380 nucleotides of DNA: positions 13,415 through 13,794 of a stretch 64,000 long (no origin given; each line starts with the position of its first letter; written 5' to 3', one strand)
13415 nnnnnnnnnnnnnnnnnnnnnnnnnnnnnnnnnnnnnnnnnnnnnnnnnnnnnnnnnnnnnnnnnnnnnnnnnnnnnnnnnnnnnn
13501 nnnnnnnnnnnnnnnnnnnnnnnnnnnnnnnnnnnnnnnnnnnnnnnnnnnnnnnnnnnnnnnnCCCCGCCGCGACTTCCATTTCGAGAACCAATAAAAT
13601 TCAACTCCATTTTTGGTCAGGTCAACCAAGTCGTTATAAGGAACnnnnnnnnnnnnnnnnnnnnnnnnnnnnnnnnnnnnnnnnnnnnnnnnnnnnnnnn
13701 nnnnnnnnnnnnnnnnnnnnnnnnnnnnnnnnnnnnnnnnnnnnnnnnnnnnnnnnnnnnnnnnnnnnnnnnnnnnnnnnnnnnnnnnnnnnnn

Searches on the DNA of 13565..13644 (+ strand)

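Call 47: search_dna_similar(query=window:13565-13644:+, collection=ecoli_genomes, mode=near, max_rows=8)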
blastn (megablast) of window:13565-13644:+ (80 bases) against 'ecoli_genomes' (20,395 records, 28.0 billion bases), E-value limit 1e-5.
Records with a match: 826; places in all: 826; records where one place covers at least 80% of the query: 826.
Genomes with a match: 826 of 5426; with a place that covers at least 80% of the query: 826. Places per genome that has any: lowest 1, median 1, highest 1. On chromosomes: 825 places; on plasmids: 1.
Best place of each record, by identity: >=99% 6; 95-99% 820.
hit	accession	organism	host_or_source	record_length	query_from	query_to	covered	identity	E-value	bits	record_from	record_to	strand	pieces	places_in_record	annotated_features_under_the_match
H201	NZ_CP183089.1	Escherichia coli strain 447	Homo sapiens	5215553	1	80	100%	100.0%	2e-33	148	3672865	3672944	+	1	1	PAAR domain-containing protein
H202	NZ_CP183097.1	Escherichia coli strain 446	Homo sapiens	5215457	1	80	100%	100.0%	2e-33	148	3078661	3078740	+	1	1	PAAR domain-containing protein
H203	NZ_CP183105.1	Escherichia coli strain 463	Homo sapiens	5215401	1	80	100%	100.0%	2e-33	148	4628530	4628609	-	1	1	PAAR domain-containing protein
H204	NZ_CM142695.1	Escherichia coli strain UID2404240038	Homo sapiens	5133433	1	80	100%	100.0%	2e-33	148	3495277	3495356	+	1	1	PAAR domain-containing protein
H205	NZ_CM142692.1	Escherichia coli strain UID2309220015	Homo sapiens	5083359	1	80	100%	100.0%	2e-33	148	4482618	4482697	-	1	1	PAAR domain-containing protein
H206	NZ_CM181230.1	Escherichia coli strain ECKH-100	Homo sapiens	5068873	1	80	100%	100.0%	2e-33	148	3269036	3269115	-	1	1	PAAR domain-containing protein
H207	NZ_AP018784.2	Escherichia coli strain SK1144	-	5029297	1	80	100%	98.8%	4e-31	141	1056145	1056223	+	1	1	PAAR domain-containing protein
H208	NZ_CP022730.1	Escherichia coli strain SA186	Homo sapiens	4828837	1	80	100%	98.8%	4e-31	141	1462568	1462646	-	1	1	PAAR domain-containing protein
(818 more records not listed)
